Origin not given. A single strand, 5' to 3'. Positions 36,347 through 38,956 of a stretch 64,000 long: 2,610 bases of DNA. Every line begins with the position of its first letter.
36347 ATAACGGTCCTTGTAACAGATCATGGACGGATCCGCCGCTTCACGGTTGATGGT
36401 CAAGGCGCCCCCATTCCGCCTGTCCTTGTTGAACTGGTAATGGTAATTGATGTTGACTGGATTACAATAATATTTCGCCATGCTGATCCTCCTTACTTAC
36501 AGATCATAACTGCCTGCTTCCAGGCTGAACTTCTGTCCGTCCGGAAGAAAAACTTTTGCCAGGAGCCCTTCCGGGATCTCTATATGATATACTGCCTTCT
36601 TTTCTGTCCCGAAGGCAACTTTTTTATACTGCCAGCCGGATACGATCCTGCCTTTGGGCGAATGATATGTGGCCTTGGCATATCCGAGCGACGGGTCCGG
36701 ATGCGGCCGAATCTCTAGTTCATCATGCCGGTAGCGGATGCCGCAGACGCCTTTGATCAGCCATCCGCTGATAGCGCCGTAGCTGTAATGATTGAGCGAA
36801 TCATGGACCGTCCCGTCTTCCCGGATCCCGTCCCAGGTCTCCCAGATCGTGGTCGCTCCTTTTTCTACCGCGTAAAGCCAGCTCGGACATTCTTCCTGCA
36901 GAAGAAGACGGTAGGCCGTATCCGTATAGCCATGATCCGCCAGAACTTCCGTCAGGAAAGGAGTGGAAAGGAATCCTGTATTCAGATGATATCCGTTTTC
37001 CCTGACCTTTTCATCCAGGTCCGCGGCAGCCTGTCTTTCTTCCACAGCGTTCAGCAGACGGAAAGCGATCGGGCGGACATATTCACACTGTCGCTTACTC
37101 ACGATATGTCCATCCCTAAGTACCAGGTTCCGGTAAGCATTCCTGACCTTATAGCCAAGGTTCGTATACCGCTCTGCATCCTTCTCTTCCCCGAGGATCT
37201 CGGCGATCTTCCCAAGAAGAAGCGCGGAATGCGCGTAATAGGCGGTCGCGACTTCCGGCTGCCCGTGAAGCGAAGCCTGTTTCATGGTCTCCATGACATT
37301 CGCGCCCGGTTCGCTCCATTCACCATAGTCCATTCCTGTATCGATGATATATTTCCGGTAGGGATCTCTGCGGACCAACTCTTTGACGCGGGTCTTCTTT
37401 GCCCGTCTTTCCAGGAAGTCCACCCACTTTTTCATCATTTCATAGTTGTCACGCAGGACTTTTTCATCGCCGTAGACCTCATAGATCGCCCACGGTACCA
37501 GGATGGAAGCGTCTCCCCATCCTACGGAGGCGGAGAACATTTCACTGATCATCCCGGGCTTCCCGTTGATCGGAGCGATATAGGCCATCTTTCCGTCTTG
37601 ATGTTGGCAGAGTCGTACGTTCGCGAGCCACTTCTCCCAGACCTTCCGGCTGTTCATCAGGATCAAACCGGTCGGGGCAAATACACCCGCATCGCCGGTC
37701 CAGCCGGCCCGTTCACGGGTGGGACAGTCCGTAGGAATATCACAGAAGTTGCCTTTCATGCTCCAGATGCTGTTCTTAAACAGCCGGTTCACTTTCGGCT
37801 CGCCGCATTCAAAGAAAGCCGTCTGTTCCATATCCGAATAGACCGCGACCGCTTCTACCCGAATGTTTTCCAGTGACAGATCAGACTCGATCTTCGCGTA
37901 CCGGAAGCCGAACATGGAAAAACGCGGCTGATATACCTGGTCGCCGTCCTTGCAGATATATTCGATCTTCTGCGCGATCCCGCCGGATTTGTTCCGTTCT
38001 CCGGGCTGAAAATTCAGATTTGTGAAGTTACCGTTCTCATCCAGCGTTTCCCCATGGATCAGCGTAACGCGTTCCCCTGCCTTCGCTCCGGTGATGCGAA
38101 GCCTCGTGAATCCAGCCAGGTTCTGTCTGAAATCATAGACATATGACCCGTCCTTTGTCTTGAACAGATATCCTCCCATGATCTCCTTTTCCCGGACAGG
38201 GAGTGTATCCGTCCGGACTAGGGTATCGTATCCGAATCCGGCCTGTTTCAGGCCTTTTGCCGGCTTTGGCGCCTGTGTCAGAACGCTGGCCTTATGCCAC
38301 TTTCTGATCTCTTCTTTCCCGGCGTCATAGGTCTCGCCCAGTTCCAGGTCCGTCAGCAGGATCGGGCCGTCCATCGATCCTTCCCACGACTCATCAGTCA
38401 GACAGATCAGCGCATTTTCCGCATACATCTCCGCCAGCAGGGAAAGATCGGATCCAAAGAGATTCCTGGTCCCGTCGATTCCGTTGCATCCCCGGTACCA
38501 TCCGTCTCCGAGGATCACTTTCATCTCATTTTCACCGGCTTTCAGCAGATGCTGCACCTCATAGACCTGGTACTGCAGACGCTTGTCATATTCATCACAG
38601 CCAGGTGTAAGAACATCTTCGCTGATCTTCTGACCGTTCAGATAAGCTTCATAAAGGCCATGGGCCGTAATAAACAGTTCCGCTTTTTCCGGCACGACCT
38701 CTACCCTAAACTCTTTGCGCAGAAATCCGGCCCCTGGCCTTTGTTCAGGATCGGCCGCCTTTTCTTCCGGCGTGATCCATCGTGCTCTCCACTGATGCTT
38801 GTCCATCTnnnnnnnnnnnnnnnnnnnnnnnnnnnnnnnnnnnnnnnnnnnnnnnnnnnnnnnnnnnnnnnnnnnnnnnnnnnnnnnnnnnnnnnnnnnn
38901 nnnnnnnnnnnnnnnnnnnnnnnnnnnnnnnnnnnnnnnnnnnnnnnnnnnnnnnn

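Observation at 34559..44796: Tightly coupled rhamnoside-utilisation operon (GPH transporter, GH2, TIM-barrel isomerase, GH78, GH43+CBM32) with a divergent AraC regulator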

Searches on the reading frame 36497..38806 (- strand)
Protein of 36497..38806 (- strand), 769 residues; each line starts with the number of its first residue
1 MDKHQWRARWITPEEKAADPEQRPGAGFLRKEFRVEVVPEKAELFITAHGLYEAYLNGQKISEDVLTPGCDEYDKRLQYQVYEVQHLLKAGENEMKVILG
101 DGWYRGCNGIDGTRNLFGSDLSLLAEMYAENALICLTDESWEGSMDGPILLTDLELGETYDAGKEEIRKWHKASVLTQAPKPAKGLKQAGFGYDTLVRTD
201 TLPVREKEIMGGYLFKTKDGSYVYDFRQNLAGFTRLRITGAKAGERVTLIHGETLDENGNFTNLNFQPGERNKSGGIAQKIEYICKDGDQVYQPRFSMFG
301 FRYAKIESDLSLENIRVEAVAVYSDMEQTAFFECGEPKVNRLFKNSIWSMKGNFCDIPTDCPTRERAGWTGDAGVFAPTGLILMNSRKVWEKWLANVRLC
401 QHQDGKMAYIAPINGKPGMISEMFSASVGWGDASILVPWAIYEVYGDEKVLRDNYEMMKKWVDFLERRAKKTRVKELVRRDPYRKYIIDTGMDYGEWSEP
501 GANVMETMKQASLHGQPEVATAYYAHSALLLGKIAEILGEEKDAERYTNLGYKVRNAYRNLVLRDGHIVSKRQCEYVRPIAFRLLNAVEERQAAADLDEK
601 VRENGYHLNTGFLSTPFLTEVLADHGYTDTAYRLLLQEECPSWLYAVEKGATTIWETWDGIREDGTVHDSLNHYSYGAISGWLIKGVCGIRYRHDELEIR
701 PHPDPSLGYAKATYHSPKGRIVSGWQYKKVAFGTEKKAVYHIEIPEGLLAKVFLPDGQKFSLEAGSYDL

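Call 3: search_protein_families(library=pfam, proteins=[window:36497-38806:-])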
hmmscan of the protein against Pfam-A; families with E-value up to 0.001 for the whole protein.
window:36497-38806:- (769 aa): 4 families
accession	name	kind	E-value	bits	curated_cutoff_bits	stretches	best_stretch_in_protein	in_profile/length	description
PF17389.8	Bac_rhamnosid6H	-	9.9e-100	334.5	24.5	1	327-686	1-338/339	Bacterial alpha-L-rhamnosidase 6 hairpin glycosidase domain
PF08531.16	Bac_rhamnosid_N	-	1.2e-34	120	25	1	40-207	4-171/172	Alpha-L-rhamnosidase N-terminal domain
PF05592.18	Bac_rhamnosid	-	2.5e-17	63.1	22.2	1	216-309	2-87/102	Bacterial alpha-L-rhamnosidase concanavalin-like domain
PF17390.7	Bac_rhamnosid_C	-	4.1e-08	33.4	22.1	1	698-759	13-68/78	Bacterial alpha-L-rhamnosidase C-terminal domain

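Call 6: search_protein_families(library=ncbifam, proteins=[window:36497-38806:-], max_evalue=0.001)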
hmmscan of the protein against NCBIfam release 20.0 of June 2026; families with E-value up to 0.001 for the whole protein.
window:36497-38806:- (769 aa): 2 families
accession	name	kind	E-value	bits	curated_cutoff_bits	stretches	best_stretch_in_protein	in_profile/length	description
NF041573.1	rhamnosid_Stmyc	equivalog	9.3e-142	473.9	1720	1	26-757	301-995/1028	alpha-L-rhamnosidase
NF041572.1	rhamnosid_Flavobac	equivalog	2.3e-76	257.7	1800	1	4-734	157-886/946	alpha-L-rhamnosidase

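Call 11: search_solved_structures(query=window:36497-38806:-, max_evalue=0.00001)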
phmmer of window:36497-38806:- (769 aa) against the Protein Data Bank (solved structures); distinct sequences matched with E-value up to 0.00001: 4.
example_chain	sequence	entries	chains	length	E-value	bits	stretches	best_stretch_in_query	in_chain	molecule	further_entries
3w5m_A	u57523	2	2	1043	5.3e-118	398.5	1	25-732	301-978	Putative rhamnosidase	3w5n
6gsz_A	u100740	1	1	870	5.8e-103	348.8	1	22-756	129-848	Alpha-L-rhamnosidase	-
6i60_A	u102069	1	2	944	1e-92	314.9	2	1-565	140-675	Alpha-rhamnosidase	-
2okx_A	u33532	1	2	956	8.8e-07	30.7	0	272-386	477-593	Rhamnosidase B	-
